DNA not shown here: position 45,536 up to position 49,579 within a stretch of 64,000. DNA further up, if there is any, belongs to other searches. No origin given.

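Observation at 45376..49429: XRE repressor with a promoter-embedded palindromic operator controlling a 1247-aa mosaic surface lipoprotein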

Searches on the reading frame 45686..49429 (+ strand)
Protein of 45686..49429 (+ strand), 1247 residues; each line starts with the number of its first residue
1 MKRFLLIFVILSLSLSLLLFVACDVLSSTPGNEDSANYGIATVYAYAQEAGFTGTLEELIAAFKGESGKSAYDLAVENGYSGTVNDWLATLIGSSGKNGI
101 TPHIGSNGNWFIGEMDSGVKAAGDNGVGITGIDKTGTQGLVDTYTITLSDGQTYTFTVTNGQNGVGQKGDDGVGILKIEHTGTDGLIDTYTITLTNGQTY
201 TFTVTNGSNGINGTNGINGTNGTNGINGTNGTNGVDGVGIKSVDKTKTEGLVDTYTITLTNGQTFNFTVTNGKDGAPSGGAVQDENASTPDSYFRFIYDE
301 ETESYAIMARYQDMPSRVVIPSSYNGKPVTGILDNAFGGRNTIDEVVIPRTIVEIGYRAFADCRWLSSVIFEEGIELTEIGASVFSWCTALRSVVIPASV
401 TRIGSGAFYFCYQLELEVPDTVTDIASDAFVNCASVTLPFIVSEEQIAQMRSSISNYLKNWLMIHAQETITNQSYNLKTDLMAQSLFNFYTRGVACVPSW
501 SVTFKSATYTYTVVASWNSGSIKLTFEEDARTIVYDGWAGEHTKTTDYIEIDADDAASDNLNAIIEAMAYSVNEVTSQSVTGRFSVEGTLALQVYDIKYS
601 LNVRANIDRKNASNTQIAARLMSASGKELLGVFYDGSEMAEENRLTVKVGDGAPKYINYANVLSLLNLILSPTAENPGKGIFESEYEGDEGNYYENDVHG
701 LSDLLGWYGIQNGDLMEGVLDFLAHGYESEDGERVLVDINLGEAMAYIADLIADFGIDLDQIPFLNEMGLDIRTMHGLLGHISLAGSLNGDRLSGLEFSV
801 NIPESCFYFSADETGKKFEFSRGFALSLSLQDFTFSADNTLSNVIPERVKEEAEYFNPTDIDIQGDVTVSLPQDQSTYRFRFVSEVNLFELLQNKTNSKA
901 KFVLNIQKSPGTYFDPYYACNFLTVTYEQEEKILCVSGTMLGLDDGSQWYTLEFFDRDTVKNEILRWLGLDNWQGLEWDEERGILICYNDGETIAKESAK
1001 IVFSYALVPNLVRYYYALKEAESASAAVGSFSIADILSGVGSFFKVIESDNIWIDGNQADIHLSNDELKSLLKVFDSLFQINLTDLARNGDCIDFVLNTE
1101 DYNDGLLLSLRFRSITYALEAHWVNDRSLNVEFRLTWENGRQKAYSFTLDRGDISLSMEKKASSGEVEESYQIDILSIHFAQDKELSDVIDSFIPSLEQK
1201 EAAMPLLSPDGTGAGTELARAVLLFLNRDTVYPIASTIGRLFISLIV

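Call 3: search_protein_families(library=pfam, proteins=[window:45686-49429:+], max_evalue=0.1)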
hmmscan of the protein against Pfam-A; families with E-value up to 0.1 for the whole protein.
window:45686-49429:+ (1247 aa): 2 families
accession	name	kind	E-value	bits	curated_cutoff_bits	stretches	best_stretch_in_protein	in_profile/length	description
PF13306.12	LRR_5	-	2.8e-21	76.2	27.7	1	328-436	21-126/127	BspA type Leucine rich repeat region (6 copies)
PF01391.23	Collagen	-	0.0018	18.5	27.2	1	207-235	16-44/60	Collagen triple helix repeat (20 copies)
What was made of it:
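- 46667..46993 (+): BspA/TpLRR-type leucine-rich repeat domain. Pfam LRR_5 2.8e-21 (call 3).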

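Call 4: search_protein_families(library=ncbifam, proteins=[window:45686-49429:+], max_evalue=0.1)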
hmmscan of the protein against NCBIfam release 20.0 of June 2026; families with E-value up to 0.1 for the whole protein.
window:45686-49429:+ (1247 aa): 4 families
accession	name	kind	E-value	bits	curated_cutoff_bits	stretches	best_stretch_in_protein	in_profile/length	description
NF047961.1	adhesin_HupY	equivalog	1.2e-05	23.6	1250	1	317-458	397-543/978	leucine-rich repeat adhesin HupY/LrrG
NF007062.0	PRK09507.1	subfamily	0.00083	19.3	133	0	258-278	43-62/69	transcription antiterminator/RNA stability regulator CspE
NF038329.2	gly_rich_SclB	equivalog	0.015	14.2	325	1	90-239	213-327/442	LPXTG-anchored collagen-like adhesin Scl2/SclB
NF049933.1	TransAntitermCspE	equivalog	0.026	14.6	120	0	258-276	43-61/69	transcription antiterminator/RNA stability regulator CspE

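Call 5: find_homologous_proteins(query=window:45686-49426:+)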
Query window:45686-49426:+ (1247 aa): 2631 proteins with E <= 0.001 among 8000 candidates; the best 120 are listed.
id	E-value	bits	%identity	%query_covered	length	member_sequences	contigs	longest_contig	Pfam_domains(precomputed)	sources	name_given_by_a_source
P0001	0.0e+0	2326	100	83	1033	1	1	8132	PF13306.13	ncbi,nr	ncbi:MAG TPA: hypothetical protein DIC18_01780, partial [Clostridiales bacterium]|nr:hypothetical pr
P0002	1.9e-188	647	35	20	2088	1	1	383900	PF09479.17,PF13306.13,PF12799.14,PF13855.13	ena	-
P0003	7.4e-173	595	39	14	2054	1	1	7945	PF13306.13,PF19079.6,PF13855.13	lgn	-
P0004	4.3e-169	583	37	15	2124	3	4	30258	PF13306.13,PF19079.6,PF13855.13,PF23952.2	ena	-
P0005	9.4e-159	549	44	16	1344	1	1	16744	PF01391.24,PF09479.17,PF00061.30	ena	-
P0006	2.7e-158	547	38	17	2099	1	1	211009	PF09479.17,PF13306.13,PF13715.13,PF14686.13,PF08308.18,PF17802.8,PF13620.13,PF13855.13,PF22904.4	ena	-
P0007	3.5e-156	540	36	39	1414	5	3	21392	PF13306.13,PF13855.13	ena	-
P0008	8.1e-146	506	43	16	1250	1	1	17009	PF01391.24,PF09479.17,PF19079.6,PF16732.11,PF00061.30,PF23614.2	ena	-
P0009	1.0e-141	492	40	17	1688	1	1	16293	PF01391.24,PF09479.17,PF13306.13,PF19079.6,PF16732.11,PF20033.6,PF13855.13,PF23952.2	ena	-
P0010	4.2e-132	460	53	13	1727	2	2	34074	PF01391.24,PF19079.6,PF13472.13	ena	-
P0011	6.6e-132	460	36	23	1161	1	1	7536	PF01391.24,PF09479.17,PF00061.30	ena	-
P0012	3.0e-131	458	47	14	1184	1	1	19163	PF01391.24,PF09479.17,PF16732.11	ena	-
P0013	3.0e-126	441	36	13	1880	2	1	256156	PF13306.13,PF13855.13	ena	-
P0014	7.9e-125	436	59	12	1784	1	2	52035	PF01391.24,PF19079.6,PF13472.13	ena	-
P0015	4.5e-123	430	40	17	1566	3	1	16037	PF01391.24,PF09479.17,PF13306.13,PF19079.6,PF20033.6,PF13855.13,PF23952.2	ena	-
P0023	9.7e-108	380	28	82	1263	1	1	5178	PF13306.13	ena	-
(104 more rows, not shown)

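Call 6: search_protein_families(library=phrogs, proteins=[window:45686-49426:+], max_evalue=0.01)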
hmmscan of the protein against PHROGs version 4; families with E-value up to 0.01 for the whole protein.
window:45686-49426:+ (1247 aa): 10 families
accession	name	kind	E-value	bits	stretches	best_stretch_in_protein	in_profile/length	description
phrog_35892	-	unknown function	3.6e-14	52.4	1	307-434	65-191/1181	-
phrog_18805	-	unknown function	6.2e-14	52.7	2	318-415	314-401/457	-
phrog_15433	-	tail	4.4e-12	46.3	1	42-93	78-129/798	tail sheath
phrog_32509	-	unknown function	3.5e-09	37.4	1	92-163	21-88/396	-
phrog_25979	-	unknown function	3.1e-08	33.8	1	64-151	176-237/521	-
phrog_19976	-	tail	3.8e-06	27.5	1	65-105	106-146/256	tail assembly protein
phrog_22483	-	unknown function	1.2e-05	25.7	1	60-97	27-64/306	-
phrog_14726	-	tail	0.00011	22.1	1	67-290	123-261/537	tail fiber protein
phrog_13286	-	tail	0.00012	21.6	1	63-109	65-111/662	tail protein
phrog_15437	-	tail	0.00014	21.6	1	65-97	104-136/656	tail fiber protein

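Call 15: find_encoding_contigs(protein=P0001, flank=8000, max_places=4)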
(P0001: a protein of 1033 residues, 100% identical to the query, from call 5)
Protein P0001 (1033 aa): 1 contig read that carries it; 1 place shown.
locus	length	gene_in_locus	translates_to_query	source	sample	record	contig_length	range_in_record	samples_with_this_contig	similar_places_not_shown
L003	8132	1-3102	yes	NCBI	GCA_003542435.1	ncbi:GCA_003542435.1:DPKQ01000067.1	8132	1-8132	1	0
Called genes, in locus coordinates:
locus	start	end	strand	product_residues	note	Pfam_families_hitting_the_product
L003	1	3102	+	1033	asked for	PF13306:LRR_5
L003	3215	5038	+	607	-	PF01541:GIY-YIG, PF27096:UvrC_M, PF02151:UVR (weak), PF22920:UvrC_RNaseH, PF08459:UvrC_RNaseH_dom, PF12826:HHH_2, PF14520:HHH_5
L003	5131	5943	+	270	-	PF00702:Hydrolase, PF08282:Hydrolase_3, PF12710:HAD (faint), PF05116:S6PP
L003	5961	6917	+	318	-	PF02603:Hpr_kinase_N, PF27840:ScmC (faint), PF07475:Hpr_kinase_C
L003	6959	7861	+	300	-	PF01565:FAD_binding_4, PF02873:MurB_C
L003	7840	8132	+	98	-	PF10298:WhiA_N (weak)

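Call 16: find_encoding_contigs(protein=P0023, flank=6000, max_places=3)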
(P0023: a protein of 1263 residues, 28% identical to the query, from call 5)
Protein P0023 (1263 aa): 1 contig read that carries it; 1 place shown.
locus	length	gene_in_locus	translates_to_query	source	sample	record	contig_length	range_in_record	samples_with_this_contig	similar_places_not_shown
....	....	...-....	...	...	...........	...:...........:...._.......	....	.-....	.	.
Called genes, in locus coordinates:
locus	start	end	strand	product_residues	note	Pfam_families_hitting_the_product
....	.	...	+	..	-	?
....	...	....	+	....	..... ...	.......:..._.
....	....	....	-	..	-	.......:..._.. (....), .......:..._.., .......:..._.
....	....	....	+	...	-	?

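Call 56: search_protein_families(library=padloc, proteins=[window:45686-49426:+], max_evalue=0.01)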
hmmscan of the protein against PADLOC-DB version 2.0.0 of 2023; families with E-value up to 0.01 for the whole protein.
window:45686-49426:+ (1247 aa): 0 families
